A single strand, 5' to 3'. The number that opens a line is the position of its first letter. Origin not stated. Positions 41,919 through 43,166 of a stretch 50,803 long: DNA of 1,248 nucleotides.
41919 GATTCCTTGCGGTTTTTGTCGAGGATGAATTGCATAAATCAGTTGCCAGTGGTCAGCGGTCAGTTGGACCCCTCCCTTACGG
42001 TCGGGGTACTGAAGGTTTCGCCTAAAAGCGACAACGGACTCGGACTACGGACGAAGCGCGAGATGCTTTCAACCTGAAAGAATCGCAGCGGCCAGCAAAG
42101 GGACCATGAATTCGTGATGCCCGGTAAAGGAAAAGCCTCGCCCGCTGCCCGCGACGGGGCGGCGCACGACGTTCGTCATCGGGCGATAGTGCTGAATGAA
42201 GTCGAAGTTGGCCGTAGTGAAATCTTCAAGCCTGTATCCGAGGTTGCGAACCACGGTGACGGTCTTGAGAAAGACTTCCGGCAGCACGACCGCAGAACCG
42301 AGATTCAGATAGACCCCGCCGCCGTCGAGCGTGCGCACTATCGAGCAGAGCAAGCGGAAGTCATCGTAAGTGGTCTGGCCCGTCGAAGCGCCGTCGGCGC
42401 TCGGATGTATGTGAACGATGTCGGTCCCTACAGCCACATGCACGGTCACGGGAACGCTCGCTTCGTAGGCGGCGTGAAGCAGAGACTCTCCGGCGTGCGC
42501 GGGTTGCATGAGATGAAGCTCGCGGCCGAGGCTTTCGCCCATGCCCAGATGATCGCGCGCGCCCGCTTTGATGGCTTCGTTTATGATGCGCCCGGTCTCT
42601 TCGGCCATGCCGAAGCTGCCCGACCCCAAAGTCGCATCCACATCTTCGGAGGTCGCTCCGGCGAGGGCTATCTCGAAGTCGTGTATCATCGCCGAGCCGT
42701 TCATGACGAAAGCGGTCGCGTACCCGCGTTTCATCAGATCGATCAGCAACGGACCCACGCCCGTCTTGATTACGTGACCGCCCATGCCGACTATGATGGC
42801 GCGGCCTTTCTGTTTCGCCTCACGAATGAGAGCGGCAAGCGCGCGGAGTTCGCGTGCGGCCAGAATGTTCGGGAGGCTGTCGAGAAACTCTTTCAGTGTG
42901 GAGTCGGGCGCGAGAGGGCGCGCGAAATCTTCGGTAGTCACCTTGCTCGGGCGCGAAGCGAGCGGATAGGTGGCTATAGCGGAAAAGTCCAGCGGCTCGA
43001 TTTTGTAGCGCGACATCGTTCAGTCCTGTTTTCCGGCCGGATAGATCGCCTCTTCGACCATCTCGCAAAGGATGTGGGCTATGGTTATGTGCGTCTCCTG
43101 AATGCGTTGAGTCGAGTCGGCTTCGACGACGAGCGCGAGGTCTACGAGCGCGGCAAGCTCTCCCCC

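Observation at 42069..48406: Two class B radical SAM paralogues in one operon-like cluster with AdoMet decarboxylase, aminopropyltransferase, a GmhA-like SIS protein and a DHS-like protein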

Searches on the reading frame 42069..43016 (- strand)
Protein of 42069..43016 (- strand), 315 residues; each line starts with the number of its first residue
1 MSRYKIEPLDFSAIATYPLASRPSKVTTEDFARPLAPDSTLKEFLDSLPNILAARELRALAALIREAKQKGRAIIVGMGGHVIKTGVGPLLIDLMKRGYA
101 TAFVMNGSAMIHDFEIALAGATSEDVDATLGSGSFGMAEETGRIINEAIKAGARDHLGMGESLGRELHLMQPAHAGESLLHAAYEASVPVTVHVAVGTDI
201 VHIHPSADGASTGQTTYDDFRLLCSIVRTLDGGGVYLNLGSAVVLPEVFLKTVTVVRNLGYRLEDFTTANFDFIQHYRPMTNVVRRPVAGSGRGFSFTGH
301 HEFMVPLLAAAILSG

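Call 3: search_protein_families(library=pfam, proteins=[window:42069-43016:-], max_evalue=0.01)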
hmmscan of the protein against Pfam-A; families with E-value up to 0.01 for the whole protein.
window:42069-43016:- (315 aa): 2 families
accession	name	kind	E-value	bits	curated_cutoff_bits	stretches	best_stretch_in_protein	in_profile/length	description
PF21570.3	ArgZ-like_C_2nd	-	6.7e-06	26.4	27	1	59-152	2-94/213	Arginine dihydrolase ArgZ-like, C-terminal, Rossmann fold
PF01916.23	DS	-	1.3e-05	25.1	27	1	53-122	12-82/288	Deoxyhypusine synthase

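Call 4: search_protein_families(library=ncbifam, proteins=[window:42069-43016:-], max_evalue=0.01)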
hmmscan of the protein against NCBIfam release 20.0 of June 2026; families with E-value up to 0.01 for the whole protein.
window:42069-43016:- (315 aa): 9 families
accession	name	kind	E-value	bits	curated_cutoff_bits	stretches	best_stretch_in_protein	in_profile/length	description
NF052581.1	GSU2086_dom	subfamily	1.6e-126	421.9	250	1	8-311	1-301/301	GSU2086 family protein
TIGR00300.1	TIGR00300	equivalog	2.1e-08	33.4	410.8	1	57-153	187-282/407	ornithine cyclodeaminase, nickel-pincer nucleotide-dependent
NF052231.1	bifunc_ArgZ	exception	2.2e-06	26.1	1025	1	61-153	479-570/696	bifunctional arginine dihydrolase/ornithine cyclodeaminase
NF002630.0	PRK02301.1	equivalog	0.00013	21.3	364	1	54-120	39-106/318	deoxyhypusine synthase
NF001980.1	PRK00770.1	equivalog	0.00016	20.9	450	1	34-118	5-91/350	homospermidine biosynthesis protein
TIGR00321.1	dhys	equivalog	0.00082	18.8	304.25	1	39-125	11-99/301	deoxyhypusine synthase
NF002006.0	PRK00805.1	equivalog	0.0025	16.7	434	0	59-117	41-99/338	deoxyhypusine synthase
NF002294.1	PRK01221.1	equivalog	0.005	16.3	350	0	40-120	11-93/300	deoxyhypusine synthase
NF002699.1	PRK02492.1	equivalog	0.0061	15.5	500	0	53-113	31-93/338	1,9-bis(guanidino)-5-aza-nonane synthase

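Call 8: find_homologous_proteins(query=window:42069-43016:-)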
Query window:42069-43016:- (315 aa): 8000 proteins with E <= 0.001 among 8000 candidates; the best 120 are listed.
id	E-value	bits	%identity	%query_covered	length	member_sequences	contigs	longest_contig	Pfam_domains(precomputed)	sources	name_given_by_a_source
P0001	2.2e-202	689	100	100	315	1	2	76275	PF21570.4,PF01916.24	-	-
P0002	3.8e-185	633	91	100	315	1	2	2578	PF21570.4,PF01916.24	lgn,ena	-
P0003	2.6e-170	584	83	100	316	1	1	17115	PF21570.4,PF01916.24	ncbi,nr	ncbi:MAG TPA: hypothetical protein VNO70_08720 [Blastocatellia bacterium]|nr:hypothetical protein [B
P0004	1.7e-169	581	84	97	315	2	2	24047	PF01916.24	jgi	jgi:deoxyhypusine synthase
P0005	2.3e-169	581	83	100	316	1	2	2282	PF21570.4,PF01916.24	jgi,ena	jgi:hypothetical protein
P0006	1.6e-168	578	82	100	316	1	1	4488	PF21570.4,PF01916.24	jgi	jgi:deoxyhypusine synthase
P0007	2.4e-168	578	82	100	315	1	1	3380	PF21570.4,PF01916.24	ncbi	-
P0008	3.1e-168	577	81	100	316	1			PF21570.4,PF01916.24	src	-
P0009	4.9e-168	577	81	100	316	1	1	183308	PF21570.4,PF01916.24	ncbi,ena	-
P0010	4.9e-168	577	81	97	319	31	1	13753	PF21570.4,PF01916.24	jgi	jgi:hypothetical protein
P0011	7.1e-168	576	82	99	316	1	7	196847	PF21570.4,PF01916.24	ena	-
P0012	1.3e-167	575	80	100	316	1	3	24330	-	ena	-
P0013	1.4e-167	575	81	100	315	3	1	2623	-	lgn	-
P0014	1.4e-167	575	81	97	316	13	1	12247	PF21570.4,PF01916.24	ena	-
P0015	1.5e-167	575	81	100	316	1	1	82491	PF21570.4,PF01916.24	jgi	jgi:deoxyhypusine synthase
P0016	1.7e-167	575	82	100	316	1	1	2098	PF21570.4,PF01916.24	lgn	-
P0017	1.8e-167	575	82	100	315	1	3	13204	PF21570.4,PF01916.24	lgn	-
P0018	2.0e-167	575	82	100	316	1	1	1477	PF21570.4,PF01916.24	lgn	-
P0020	2.3e-167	574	81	99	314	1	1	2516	PF21570.4,PF01916.24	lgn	-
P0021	2.6e-167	574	83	100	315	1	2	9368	PF21570.4,PF01916.24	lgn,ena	-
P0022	2.8e-167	574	81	99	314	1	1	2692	PF21570.4,PF01916.24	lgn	-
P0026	6.4e-167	573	83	100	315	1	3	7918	PF21570.4,PF01916.24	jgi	jgi:hypothetical protein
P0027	7.2e-167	573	82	100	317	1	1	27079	PF01916.24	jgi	jgi:deoxyhypusine synthase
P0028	8.5e-167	572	82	100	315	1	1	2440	PF21570.4,PF01916.24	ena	-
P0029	1.4e-166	572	81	100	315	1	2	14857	PF21570.4,PF01916.24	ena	-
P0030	1.8e-166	571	81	100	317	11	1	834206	-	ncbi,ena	-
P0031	1.8e-166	571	81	100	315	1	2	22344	PF21570.4,PF01916.24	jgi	jgi:hypothetical protein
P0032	1.8e-166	571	81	100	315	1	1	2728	PF21570.4,PF01916.24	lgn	-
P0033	2.0e-166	571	82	100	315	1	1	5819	PF21570.4,PF01916.24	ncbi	-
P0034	2.9e-166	571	80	99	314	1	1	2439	PF21570.4,PF01916.24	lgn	-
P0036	4.4e-166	570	82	100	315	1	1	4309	PF21570.4,PF01916.24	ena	-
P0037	4.9e-166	570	81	100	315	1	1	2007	PF21570.4,PF01916.24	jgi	jgi:hypothetical protein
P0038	5.9e-166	570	81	100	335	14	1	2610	PF21570.4,PF01916.24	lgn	-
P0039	6.0e-166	570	81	99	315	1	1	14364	PF21570.4,PF01916.24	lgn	-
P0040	6.1e-166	570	81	100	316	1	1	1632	PF21570.4,PF01916.24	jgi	jgi:deoxyhypusine synthase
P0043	8.1e-166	569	81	100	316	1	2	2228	PF21570.4,PF01916.24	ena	-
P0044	8.2e-166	569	80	100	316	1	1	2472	PF21570.4,PF01916.24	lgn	-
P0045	8.2e-166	569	80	100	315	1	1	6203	PF21570.4,PF01916.24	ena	-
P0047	1.1e-165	569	81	100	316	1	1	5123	PF01916.24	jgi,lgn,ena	-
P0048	1.1e-165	569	80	100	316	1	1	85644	PF21570.4,PF01916.24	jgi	jgi:deoxyhypusine synthase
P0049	1.2e-165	569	81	99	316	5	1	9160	PF21570.4,PF01916.24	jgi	jgi:deoxyhypusine synthase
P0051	2.3e-165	568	80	100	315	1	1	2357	PF21570.4,PF01916.24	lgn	-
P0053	3.4e-165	567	80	100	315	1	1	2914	PF21570.4,PF01916.24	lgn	-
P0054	3.7e-165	567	81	100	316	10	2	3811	PF21570.4,PF01916.24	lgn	-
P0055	4.6e-165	567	81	100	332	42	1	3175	PF01916.24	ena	-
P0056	5.0e-165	567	80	100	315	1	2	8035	PF21570.4,PF01916.24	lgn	-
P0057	5.3e-165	567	80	100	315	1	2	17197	PF21570.4,PF01916.24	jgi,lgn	jgi:deoxyhypusine synthase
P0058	6.2e-165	566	80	100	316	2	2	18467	PF21570.4,PF01916.24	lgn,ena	-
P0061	8.4e-165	566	80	99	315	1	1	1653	PF21570.4,PF01916.24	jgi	jgi:hypothetical protein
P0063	9.7e-165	566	80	100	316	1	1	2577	PF21570.4,PF01916.24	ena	-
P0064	1.0e-164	566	80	100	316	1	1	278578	PF21570.4,PF01916.24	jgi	jgi:deoxyhypusine synthase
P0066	1.4e-164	565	79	100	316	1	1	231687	PF01916.24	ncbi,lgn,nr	ncbi:MAG TPA: hypothetical protein VF131_11430 [Blastocatellia bacterium]|nr:hypothetical protein [B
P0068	1.5e-164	565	80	100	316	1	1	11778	PF21570.4,PF01916.24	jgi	jgi:hypothetical protein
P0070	1.7e-164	565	80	100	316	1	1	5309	PF21570.4,PF01916.24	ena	-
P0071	2.0e-164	565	81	100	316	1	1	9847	PF21570.4,PF01916.24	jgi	jgi:deoxyhypusine synthase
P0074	2.5e-164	564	80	100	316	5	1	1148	PF21570.4,PF01916.24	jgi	jgi:arginine dihydrolase ArgZ-like protein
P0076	2.9e-164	564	81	100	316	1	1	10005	PF21570.4,PF01916.24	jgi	-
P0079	4.5e-164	563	80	100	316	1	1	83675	PF21570.4,PF01916.24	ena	-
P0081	6.5e-164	563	79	100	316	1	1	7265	PF21570.4,PF01916.24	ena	-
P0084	1.1e-163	562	81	100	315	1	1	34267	PF01916.24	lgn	-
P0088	1.7e-163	562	80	100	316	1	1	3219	PF21570.4,PF01916.24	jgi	jgi:arginine dihydrolase ArgZ-like protein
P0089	1.8e-163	562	80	100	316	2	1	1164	PF21570.4,PF01916.24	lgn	-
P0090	1.9e-163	561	79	100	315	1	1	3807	PF21570.4,PF01916.24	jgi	jgi:hypothetical protein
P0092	2.8e-163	561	79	100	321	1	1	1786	PF21570.4,PF01916.24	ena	-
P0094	3.1e-163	561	80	100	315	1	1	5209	PF21570.4,PF01916.24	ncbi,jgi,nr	ncbi:MAG TPA: hypothetical protein VNH22_11830 [Blastocatellia bacterium]|jgi:hypothetical protein|n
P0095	3.4e-163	561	80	100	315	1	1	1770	PF21570.4,PF01916.24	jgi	jgi:deoxyhypusine synthase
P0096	4.0e-163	560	80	100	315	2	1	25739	PF01916.24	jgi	jgi:hypothetical protein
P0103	1.0e-162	559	81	100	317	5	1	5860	PF21570.4,PF01916.24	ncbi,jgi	ncbi:MAG TPA: hypothetical protein VF762_07580 [Blastocatellia bacterium]|jgi:deoxyhypusine synthase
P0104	1.1e-162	559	79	100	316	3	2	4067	PF21570.4,PF01916.24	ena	-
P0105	1.1e-162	559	80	100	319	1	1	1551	PF21570.4,PF01916.24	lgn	-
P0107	1.2e-162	559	79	100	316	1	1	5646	PF21570.4,PF01916.24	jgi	jgi:deoxyhypusine synthase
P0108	1.4e-162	559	80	100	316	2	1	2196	PF21570.4,PF01916.24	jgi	-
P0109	1.4e-162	559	80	100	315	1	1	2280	PF01916.24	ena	-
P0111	1.7e-162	558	79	100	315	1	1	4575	PF21570.4,PF01916.24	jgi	jgi:deoxyhypusine synthase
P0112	1.9e-162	558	80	100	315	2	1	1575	PF21570.4,PF01916.24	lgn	-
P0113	2.0e-162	558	78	100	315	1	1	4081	PF21570.4,PF01916.24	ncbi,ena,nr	ncbi:MAG TPA: hypothetical protein VJQ56_03160 [Blastocatellia bacterium]|nr:hypothetical protein [B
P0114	2.1e-162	558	80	97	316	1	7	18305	PF21570.4,PF01916.24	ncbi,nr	ncbi:MAG TPA: hypothetical protein VNN73_04495 [Blastocatellia bacterium]|nr:hypothetical protein [B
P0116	2.6e-162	558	80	100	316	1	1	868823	PF21570.4,PF01916.24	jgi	jgi:hypothetical protein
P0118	2.7e-162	558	80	100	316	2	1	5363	PF01916.24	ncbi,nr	ncbi:MAG TPA: hypothetical protein VFQ92_18305 [Blastocatellia bacterium]|nr:hypothetical protein [B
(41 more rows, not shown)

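Call 9: find_encoding_contigs(protein=P0030, flank=10000, max_places=3)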
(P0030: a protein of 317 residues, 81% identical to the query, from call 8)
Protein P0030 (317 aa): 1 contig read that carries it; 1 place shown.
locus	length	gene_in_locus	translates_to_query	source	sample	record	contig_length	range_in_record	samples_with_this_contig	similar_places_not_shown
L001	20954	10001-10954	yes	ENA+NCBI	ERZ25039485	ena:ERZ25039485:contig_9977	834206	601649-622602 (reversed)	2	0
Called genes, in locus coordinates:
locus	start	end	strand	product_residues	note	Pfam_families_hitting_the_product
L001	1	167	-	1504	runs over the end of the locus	PF04563:RNA_pol_Rpb2_1, PF04561:RNA_pol_Rpb2_2, PF04565:RNA_pol_Rpb2_3, PF10385:RNA_pol_Rpb2_45, PF00562:RNA_pol_Rpb2_6, PF04560:RNA_pol_Rpb2_7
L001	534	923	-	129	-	PF16320:Ribosomal_L12_N, PF00542:Ribosomal_L12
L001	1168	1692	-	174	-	PF00466:Ribosomal_L10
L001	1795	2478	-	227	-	PF00687:Ribosomal_L1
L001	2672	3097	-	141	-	PF03946:Ribosomal_L11_N, PF00298:Ribosomal_L11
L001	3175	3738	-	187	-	PF02357:NusG, PF00467:KOW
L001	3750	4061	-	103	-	PF00584:SecE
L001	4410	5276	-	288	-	PF00009:GTP_EFTU (weak), PF03144:GTP_EFTU_D2 (weak)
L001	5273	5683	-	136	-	PF00009:GTP_EFTU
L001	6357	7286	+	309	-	PF19300:BPD_transp_1_N, PF00528:BPD_transp_1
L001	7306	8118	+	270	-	PF00528:BPD_transp_1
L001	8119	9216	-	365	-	PF00389:2-Hacid_dh, PF02826:2-Hacid_dh_C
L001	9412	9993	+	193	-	PF13580:SIS_2, PF01380:SIS (weak)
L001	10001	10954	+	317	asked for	-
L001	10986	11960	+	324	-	PF00392:GntR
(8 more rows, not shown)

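Call 10: find_encoding_contigs(protein=P0116, flank=10000, max_places=3)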
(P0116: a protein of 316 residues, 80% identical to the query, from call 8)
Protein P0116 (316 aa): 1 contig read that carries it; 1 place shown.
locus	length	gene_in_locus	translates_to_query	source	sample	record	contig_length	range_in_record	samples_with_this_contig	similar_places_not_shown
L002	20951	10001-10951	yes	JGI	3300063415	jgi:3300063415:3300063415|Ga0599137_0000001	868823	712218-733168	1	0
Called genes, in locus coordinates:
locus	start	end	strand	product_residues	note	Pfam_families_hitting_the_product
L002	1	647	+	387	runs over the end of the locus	PF00923:TAL_FSA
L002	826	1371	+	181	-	PF11136:DUF2889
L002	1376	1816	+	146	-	PF01575:MaoC_dehydratas, PF13452:FAS1_DH_region (weak)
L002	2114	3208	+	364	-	PF01566:Nramp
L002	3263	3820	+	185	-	PF06210:DUF1003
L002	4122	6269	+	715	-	PF01170:UPF0020 (weak), PF02384:N6_Mtase, PF07669:Eco57I, PF22837:M_Eco57I_C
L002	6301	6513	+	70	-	PF04255:DUF433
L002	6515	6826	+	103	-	PF18480:DUF5615 (weak)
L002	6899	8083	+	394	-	PF01676:Metalloenzyme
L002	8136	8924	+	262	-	-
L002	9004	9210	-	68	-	PF01165:Ribosomal_S21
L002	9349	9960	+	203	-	PF13580:SIS_2, PF01380:SIS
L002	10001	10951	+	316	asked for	PF01916:DS (faint), PF21570:ArgZ-like_C_2nd (weak)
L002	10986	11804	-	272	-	PF12679:ABC2_membrane_2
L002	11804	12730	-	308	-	PF00005:ABC_tran, PF13304:AAA_21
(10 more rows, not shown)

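Call 37: search_solved_structures(query=window:42069-43016:-, max_evalue=0.01)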
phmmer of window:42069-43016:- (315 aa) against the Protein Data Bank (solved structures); distinct sequences matched with E-value up to 0.01: 2.
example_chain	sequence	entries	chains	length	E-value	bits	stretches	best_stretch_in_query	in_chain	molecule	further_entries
8put_A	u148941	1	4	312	0.00038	23.6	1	74-314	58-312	Probable deoxyhypusine synthase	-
3c2q_A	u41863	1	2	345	0.0053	19.9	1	62-122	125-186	Uncharacterized conserved protein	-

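Call 53: search_solved_structures(query=window:42069-43016:-, max_evalue=0.01, show_alignments=2)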
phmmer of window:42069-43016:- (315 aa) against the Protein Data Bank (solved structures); distinct sequences matched with E-value up to 0.01: 2.
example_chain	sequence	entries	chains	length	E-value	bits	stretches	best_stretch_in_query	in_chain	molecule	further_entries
8put_A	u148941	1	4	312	0.00038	23.6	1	74-314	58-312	Probable deoxyhypusine synthase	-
3c2q_A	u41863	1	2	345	0.0053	19.9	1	62-122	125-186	Uncharacterized conserved protein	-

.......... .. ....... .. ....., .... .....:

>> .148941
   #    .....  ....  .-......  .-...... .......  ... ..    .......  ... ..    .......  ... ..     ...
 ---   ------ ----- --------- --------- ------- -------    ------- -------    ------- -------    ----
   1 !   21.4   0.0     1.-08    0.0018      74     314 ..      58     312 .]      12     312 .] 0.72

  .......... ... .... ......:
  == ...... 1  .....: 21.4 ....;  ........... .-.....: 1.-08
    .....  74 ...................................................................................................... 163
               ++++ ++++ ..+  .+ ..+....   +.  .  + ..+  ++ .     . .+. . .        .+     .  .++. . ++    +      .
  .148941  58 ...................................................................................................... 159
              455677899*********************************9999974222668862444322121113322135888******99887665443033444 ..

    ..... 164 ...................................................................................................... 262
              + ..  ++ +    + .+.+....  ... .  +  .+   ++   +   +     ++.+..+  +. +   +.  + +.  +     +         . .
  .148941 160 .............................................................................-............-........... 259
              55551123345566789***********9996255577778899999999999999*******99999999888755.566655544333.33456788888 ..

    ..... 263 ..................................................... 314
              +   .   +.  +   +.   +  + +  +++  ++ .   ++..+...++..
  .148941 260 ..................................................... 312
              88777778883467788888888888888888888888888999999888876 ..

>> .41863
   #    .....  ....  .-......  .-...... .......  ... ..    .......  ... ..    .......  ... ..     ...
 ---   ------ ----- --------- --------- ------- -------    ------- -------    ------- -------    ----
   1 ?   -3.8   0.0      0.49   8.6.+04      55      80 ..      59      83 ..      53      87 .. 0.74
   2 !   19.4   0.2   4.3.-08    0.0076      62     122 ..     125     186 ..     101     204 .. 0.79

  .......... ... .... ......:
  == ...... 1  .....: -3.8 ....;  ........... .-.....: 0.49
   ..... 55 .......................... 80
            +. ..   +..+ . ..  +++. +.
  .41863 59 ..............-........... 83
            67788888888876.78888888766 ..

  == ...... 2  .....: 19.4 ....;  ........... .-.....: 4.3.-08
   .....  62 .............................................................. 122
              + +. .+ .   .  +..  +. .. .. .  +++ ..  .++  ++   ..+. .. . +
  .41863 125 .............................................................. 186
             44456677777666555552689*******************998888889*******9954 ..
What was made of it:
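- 42069..43016 (-): Neighbouring unit, not part of the cassette: GSU2086-family protein with a DHS/LOR-SDH/ArgZ-C-type fold and no DHS catalytic lysine. The segment aligned to the SWNK motif of 8put contains no lysine (call 53).
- On Deoxyhypusine synthase (PF01916 / TIGR00321): The segment aligned to the ISWNK motif of 8put is NVVRRP, and no lysine occurs in the last 45 residues (call 53).
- The GSU2086-family protein is below every DHS threshold and lacks the catalytic lysine (calls 3, 4, 53).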

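Call 84: predict_structure(alignment_id=A5)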
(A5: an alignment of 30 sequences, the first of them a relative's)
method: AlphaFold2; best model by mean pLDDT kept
length: 315 residues; sequences in the alignment: 30
mean_pLDDT: 63.8   pTM: 0.69
mean pLDDT of the five models: 63.8, 63.2, 60.6, 58.7, 55.0
residues with pLDDT >= 90: 33; 70-90: 104; 50-70: 79; < 50: 99
segments of 3 or more residues with pLDDT < 50: 1-28, 41-43, 48-55, 126-135, 195-214, 273-299
pLDDT, mean of each block of 10 residues (from residue 1): 32 35 39 60 48 57 86 81 79 91 81 86 54 50 82 82 93 91 90 52 34 51 64 71 57 62 64 42 34 41 78 80
secondary structure, 60 per line:
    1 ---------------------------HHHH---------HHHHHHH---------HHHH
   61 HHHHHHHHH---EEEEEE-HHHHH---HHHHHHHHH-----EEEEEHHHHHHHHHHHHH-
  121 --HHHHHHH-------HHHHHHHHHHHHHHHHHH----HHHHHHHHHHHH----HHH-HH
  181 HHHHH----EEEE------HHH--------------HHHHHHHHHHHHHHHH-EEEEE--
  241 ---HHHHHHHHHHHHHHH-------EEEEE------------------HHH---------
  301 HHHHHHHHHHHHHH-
elements in order: H28-31 H41-47 H57-69 E73-78 H80-84 H88-96 E102-106 H107-119 H123-129 H137-154 H159-170 H179-185 E190-193 H217-232 E234-238 H244-258 E266-270 H301-314

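Call 87: fold_search(model_id=the predicted structure, library=pdb)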
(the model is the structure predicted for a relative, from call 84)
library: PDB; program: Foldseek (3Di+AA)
matches with E <= 10: 942; with E <= 0.001: 53
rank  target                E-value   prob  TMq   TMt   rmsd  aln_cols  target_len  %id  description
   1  3c2q_B                3.5e-07  1.00  0.44  0.41   9.8       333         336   13  Crystal structure of conserved putative LOR/SDH protein from Methanococcus maripaludis S2 (released 2008-02-05)
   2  3c2q_A                6.3e-07  1.00  0.43  0.41   7.1       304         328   13  Crystal structure of conserved putative LOR/SDH protein from Methanococcus maripaludis S2 (released 2008-02-05)
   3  6lrg_A                8.7e-07  1.00  0.49  0.25   9.6       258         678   16  Crystal Structure of the Ternary Complex of AgrE with Ornithine and NAD+ (released 2020-04-01)
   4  7cmc_C                1.1e-06  1.00  0.53  0.55   7.4       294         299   10  CRYSTAL STRUCTURE OF DEOXYHYPUSINE SYNTHASE FROM PYROCOCCUS HORIKOSHII (released 2020-09-02)
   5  7cmc_A                1.1e-06  1.00  0.53  0.54  10.2       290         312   12  CRYSTAL STRUCTURE OF DEOXYHYPUSINE SYNTHASE FROM PYROCOCCUS HORIKOSHII (released 2020-09-02)
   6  6juy_C                1.2e-06  1.00  0.47  0.24   6.5       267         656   16  Crystal Structure of ArgZ, apo structure, an Arginine Dihydrolase from the Ornithine-Ammonia Cycle in Cyanobacteria (released 2020-01-15)
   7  7cmc_D                2.2e-06  1.00  0.53  0.55   8.5       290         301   11  CRYSTAL STRUCTURE OF DEOXYHYPUSINE SYNTHASE FROM PYROCOCCUS HORIKOSHII (released 2020-09-02)
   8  6lrh_A                2.4e-06  1.00  0.46  0.23   6.6       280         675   14  Crystal Structure of the Binary Complex of AgrE C264A mutant with L-arginine (released 2020-04-01)
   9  7cmc_B                2.6e-06  1.00  0.51  0.53   7.7       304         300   10  CRYSTAL STRUCTURE OF DEOXYHYPUSINE SYNTHASE FROM PYROCOCCUS HORIKOSHII (released 2020-09-02)
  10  6lrf_A                2.9e-06  1.00  0.49  0.24   7.1       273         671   14  Crystal structure of unliganded AgrE (released 2020-04-01)
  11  6juy_A                5.8e-06  1.00  0.47  0.25   7.8       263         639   18  Crystal Structure of ArgZ, apo structure, an Arginine Dihydrolase from the Ornithine-Ammonia Cycle in Cyanobacteria (released 2020-01-15)
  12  6juy_B                6.1e-06  1.00  0.47  0.25   8.6       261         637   15  Crystal Structure of ArgZ, apo structure, an Arginine Dihydrolase from the Ornithine-Ammonia Cycle in Cyanobacteria (released 2020-01-15)
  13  6juy_D                6.1e-06  1.00  0.44  0.23   7.9       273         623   14  Crystal Structure of ArgZ, apo structure, an Arginine Dihydrolase from the Ornithine-Ammonia Cycle in Cyanobacteria (released 2020-01-15)
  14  6lrg_B                9.3e-06  1.00  0.48  0.24   7.0       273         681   15  Crystal Structure of the Ternary Complex of AgrE with Ornithine and NAD+ (released 2020-04-01)
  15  8put_A                1.4e-05  1.00  0.46  0.47  10.7       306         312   18  IF5A in complex with Deoxyhypusine synthase (released 2024-07-03)
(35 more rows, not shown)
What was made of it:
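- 42069..43016 (-): Foldseek hits include 3c2q, AgrE/ArgZ and DHS, TM 0.36-0.55 over the listed hits (call 87).
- Closest known: Deoxyhypusine synthase / homospermidine synthase family. Same: Foldseek hits to DHS have TM 0.36-0.55, and phmmer to 8put gives E = 3.8e-4 (calls 37, 87).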
